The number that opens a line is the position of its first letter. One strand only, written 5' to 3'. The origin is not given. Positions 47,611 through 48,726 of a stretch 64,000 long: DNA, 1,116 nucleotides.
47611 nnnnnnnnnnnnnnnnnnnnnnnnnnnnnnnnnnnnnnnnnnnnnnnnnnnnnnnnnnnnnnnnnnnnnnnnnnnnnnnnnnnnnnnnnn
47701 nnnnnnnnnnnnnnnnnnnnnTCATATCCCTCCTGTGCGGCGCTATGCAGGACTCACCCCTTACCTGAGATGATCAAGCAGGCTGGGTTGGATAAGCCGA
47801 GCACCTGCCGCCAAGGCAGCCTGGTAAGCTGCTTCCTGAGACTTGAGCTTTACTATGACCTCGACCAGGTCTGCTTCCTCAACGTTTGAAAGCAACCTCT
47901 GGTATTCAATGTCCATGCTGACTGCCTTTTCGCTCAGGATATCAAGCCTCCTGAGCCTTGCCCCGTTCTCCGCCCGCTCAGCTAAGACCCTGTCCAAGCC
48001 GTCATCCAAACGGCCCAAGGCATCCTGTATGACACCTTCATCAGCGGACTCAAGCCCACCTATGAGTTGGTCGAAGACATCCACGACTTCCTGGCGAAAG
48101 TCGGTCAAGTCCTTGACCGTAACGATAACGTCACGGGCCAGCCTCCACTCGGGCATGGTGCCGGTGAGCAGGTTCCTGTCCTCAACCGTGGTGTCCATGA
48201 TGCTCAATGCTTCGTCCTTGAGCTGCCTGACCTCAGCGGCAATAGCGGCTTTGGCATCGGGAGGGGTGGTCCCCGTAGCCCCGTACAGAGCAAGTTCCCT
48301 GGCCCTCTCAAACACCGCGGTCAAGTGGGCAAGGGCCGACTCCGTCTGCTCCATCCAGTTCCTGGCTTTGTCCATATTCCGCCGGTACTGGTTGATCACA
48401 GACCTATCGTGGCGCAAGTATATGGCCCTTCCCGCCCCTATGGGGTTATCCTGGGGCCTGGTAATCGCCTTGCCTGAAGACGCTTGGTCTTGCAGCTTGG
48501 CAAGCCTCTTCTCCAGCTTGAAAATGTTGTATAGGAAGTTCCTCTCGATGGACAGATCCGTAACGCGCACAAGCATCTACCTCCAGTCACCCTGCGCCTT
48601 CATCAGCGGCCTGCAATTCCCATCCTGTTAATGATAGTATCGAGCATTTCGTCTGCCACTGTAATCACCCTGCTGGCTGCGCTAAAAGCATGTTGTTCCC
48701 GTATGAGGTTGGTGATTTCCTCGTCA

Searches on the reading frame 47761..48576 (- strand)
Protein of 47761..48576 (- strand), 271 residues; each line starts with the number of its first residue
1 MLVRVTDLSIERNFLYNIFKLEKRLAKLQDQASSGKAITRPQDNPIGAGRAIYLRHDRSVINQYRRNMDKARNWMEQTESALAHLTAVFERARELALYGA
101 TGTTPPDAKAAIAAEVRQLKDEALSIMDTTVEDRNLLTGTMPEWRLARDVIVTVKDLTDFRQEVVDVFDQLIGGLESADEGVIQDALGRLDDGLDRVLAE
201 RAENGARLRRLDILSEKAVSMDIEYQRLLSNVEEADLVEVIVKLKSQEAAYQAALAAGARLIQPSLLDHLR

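Call 77: search_protein_families(library=pfam, proteins=[window:47761-48576:-], max_evalue=0.0001)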
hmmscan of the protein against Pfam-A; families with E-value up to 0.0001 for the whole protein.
window:47761-48576:- (271 aa): 1 family
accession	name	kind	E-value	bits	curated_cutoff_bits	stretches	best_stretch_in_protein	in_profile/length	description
PF00669.25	Flagellin_N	-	1.3e-20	74.3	26.6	1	16-140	12-137/139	Bacterial flagellin N-terminal helical region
